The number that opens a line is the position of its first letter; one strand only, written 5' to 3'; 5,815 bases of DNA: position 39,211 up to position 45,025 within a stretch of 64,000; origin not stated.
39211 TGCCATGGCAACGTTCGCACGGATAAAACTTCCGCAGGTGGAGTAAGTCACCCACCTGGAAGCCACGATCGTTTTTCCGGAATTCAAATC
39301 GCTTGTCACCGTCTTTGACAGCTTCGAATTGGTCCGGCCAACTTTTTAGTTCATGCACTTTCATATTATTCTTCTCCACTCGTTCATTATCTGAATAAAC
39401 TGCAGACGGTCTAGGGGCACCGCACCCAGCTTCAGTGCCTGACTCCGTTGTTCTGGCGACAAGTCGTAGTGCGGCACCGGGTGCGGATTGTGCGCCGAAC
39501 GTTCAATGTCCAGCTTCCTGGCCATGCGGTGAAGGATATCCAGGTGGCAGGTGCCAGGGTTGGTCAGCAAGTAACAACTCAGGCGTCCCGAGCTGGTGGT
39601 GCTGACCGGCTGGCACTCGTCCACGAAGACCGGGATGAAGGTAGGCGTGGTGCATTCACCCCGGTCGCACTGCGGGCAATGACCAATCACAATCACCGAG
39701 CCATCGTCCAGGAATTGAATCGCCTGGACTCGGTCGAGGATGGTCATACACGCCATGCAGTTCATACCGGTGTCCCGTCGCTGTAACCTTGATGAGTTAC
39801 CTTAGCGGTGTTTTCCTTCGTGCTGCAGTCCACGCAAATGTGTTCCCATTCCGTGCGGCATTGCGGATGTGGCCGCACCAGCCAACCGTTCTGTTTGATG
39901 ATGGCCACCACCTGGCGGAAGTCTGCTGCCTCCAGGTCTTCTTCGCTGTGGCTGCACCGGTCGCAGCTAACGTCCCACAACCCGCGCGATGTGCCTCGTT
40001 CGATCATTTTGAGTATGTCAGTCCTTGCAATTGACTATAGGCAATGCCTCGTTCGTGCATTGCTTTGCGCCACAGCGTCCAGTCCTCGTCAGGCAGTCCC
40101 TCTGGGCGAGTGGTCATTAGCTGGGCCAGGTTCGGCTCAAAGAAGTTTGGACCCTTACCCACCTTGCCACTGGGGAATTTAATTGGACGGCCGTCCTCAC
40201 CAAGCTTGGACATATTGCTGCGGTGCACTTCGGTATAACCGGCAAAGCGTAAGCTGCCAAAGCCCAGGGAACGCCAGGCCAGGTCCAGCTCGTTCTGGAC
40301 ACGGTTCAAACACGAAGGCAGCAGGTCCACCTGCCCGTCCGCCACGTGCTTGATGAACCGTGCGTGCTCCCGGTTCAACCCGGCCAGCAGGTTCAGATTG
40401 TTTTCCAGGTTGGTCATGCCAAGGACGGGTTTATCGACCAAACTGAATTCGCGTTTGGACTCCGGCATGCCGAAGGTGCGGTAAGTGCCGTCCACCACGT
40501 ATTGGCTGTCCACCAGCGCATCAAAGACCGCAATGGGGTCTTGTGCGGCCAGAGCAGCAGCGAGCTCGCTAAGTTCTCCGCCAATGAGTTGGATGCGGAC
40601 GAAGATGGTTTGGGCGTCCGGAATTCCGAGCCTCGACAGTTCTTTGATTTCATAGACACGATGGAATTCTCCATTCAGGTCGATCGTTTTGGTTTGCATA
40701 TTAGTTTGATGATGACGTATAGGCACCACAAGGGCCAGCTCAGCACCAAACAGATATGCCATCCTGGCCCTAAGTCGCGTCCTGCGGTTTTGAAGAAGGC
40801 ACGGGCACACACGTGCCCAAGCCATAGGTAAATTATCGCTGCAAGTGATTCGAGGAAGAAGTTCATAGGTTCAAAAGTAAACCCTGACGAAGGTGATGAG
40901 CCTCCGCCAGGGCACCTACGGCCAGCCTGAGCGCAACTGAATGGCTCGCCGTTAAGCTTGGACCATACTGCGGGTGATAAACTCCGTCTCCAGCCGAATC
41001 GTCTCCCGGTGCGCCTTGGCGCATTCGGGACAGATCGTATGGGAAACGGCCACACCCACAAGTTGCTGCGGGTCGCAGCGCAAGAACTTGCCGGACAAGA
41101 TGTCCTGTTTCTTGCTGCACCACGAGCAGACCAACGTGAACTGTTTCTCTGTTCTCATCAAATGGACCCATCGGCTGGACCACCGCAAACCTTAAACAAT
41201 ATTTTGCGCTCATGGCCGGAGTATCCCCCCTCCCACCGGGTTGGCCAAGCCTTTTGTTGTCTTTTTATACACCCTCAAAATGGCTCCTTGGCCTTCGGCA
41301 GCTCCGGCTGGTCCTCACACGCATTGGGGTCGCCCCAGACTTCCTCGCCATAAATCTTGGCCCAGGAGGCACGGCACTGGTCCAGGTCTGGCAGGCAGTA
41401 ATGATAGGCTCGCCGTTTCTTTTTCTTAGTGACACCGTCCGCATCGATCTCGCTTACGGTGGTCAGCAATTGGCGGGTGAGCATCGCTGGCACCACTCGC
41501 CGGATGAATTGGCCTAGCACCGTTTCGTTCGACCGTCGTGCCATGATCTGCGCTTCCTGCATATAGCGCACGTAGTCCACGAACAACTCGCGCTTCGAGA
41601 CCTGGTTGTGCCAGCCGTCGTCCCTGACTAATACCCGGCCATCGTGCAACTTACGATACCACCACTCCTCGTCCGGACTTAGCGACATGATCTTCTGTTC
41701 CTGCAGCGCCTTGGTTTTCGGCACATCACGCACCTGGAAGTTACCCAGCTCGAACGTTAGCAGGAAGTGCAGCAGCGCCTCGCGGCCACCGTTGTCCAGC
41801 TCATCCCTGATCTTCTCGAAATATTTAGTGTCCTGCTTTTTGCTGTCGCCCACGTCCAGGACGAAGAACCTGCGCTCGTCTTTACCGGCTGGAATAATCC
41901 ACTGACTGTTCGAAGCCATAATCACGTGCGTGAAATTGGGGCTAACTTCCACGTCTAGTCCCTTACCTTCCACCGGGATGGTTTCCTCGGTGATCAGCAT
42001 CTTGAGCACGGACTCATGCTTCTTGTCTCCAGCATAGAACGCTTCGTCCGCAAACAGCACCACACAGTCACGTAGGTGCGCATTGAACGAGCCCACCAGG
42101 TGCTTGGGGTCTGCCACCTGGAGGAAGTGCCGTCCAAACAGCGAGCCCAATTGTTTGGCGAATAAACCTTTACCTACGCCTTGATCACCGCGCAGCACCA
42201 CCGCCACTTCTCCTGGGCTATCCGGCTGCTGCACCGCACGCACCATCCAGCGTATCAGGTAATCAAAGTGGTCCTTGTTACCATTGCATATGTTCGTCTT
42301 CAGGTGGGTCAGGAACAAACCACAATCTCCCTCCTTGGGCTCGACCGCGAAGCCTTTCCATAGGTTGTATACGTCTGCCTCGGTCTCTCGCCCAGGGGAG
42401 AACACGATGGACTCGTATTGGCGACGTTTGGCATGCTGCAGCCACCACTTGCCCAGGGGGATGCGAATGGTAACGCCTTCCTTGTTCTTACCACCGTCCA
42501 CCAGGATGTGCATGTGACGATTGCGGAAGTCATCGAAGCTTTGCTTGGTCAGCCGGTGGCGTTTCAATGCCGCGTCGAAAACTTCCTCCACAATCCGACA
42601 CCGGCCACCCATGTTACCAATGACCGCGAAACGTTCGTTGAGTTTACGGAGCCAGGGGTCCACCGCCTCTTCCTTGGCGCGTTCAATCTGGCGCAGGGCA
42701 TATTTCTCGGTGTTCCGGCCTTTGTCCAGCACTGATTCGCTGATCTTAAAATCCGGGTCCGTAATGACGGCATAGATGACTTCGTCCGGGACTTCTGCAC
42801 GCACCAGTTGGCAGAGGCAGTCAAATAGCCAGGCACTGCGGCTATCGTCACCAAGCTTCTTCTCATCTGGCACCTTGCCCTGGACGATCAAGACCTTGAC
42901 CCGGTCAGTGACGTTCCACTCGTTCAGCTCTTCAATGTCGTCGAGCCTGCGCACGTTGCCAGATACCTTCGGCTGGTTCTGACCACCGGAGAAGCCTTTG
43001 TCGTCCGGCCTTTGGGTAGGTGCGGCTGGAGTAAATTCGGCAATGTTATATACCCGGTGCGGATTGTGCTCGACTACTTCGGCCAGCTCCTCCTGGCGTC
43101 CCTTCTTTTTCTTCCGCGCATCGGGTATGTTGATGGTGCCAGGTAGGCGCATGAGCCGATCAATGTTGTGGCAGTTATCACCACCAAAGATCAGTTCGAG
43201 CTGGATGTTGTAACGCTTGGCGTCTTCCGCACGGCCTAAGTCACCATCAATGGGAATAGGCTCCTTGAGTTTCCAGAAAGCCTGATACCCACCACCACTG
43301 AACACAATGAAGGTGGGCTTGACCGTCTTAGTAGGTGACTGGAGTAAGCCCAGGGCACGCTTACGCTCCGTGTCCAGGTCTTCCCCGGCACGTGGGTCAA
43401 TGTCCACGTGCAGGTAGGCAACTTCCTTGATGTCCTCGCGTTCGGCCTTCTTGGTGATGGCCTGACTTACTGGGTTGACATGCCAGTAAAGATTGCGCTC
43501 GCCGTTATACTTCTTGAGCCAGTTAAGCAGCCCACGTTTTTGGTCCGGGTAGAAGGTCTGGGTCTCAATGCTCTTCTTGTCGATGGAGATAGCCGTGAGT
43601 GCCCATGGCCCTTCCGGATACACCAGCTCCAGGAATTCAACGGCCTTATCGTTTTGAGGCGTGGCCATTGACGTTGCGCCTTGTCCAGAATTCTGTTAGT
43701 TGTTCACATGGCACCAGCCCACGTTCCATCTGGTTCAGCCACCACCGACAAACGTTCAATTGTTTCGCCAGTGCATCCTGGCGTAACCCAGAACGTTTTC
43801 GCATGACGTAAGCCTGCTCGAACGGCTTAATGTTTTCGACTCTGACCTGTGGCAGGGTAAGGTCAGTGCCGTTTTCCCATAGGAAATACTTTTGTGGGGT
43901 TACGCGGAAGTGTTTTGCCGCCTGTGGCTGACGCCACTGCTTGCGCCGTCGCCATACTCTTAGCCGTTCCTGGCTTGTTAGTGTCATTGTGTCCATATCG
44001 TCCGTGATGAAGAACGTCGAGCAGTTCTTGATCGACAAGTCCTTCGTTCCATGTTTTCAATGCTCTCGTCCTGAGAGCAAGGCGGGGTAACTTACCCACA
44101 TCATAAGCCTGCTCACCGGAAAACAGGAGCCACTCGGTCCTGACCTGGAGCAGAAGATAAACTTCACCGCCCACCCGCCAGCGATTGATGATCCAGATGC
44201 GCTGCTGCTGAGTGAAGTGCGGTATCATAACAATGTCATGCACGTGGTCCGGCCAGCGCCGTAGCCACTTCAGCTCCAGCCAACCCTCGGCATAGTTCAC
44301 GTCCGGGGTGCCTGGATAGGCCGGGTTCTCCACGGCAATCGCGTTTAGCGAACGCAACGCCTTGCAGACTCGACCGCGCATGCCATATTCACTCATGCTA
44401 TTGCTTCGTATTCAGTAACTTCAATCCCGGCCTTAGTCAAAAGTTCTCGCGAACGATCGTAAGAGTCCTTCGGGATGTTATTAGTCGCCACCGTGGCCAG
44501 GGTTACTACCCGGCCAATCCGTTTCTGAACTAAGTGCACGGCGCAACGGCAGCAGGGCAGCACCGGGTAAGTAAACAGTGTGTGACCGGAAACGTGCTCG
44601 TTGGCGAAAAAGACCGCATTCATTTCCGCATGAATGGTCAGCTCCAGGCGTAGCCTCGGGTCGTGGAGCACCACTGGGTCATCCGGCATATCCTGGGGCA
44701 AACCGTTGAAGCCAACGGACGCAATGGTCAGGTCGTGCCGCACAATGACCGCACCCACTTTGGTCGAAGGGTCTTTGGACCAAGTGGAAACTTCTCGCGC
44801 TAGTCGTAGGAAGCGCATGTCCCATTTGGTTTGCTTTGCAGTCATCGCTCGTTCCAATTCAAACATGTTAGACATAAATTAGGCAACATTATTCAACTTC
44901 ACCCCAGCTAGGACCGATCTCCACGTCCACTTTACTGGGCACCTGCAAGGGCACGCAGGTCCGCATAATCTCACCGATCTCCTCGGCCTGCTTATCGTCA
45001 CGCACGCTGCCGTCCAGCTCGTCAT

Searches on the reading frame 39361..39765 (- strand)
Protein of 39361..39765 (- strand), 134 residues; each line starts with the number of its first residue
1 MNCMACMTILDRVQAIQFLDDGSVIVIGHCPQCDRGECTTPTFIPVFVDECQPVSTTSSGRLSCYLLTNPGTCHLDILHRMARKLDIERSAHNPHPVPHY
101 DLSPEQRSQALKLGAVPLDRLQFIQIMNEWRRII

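Call 44: search_protein_families(library=pfam, proteins=[window:39361-39765:-], max_evalue=0.05)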
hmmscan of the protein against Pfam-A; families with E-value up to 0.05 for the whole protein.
window:39361-39765:- (134 aa): 1 family
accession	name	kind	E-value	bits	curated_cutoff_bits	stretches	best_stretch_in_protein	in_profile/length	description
PF13223.11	DUF4031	-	2e-08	34.8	25.6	1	59-128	11-74/76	Protein of unknown function (DUF4031)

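Call 63: search_protein_families(library=phrogs, proteins=[window:39361-39765:-], max_evalue=0.001)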
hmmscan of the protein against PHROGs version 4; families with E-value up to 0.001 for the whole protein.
window:39361-39765:- (134 aa): 1 family
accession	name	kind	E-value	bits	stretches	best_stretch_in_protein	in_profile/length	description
phrog_4887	-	unknown function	1.2e-07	33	1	75-131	31-89/97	-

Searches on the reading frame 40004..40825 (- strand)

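Call 44: search_protein_families(library=pfam, proteins=[window:40004-40825:-], max_evalue=0.05)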
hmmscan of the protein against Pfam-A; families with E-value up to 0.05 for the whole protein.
window:40004-40825:- (273 aa): 1 family
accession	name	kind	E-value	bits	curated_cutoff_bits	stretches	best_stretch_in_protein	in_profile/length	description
PF01503.22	PRA-PH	-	0.0018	19.1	21.3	1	77-120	30-73/86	Phosphoribosyl-ATP pyrophosphohydrolase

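Call 63: search_protein_families(library=phrogs, proteins=[window:40004-40825:-], max_evalue=0.001)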
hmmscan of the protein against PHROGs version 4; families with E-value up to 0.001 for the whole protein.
window:40004-40825:- (273 aa): 2 families
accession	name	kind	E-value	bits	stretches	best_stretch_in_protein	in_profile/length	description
phrog_671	-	other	1.1e-25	91.3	1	41-238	532-658/678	nucleotide pyrophosphohydrolase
phrog_4159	-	other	2.3e-16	60.9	1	195-239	206-258/270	nucleotide pyrophosphohydrolase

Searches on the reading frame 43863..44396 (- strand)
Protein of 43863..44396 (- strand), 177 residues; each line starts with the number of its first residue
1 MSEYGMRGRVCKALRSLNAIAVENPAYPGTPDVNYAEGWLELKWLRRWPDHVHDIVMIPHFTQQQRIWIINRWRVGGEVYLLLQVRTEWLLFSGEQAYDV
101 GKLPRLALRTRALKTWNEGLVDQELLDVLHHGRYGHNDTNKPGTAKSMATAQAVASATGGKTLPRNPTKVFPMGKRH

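Call 44: search_protein_families(library=pfam, proteins=[window:43863-44396:-], max_evalue=0.05)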
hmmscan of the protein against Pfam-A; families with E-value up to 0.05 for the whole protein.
window:43863-44396:- (177 aa): 0 families

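Call 63: search_protein_families(library=phrogs, proteins=[window:43863-44396:-], max_evalue=0.001)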
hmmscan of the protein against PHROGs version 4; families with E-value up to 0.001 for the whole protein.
window:43863-44396:- (177 aa): 1 family
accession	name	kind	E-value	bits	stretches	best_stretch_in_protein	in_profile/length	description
phrog_2165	-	DNA, RNA and nucleotide metabolism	1.3e-24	87.6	1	2-127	3-134/141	DNA helicase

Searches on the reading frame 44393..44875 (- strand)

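Call 45: search_protein_families(library=pfam, proteins=[window:44393-44875:-], max_evalue=0.05)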
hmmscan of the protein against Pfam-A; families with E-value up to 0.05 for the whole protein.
window:44393-44875:- (160 aa): 3 families
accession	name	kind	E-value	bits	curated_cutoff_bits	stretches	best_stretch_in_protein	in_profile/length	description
PF00383.29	dCMP_cyt_deam_1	-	2.1e-17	63.3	25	1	17-126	2-101/102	Cytidine and deoxycytidylate deaminase zinc-binding region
PF14437.12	MafB19-deam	-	1.1e-05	25.8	27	1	21-127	6-101/142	MafB19-like deaminase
PF24402.1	iHKD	-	0.048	14.2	27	0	118-157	11-50/111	Inactive HKD-Rease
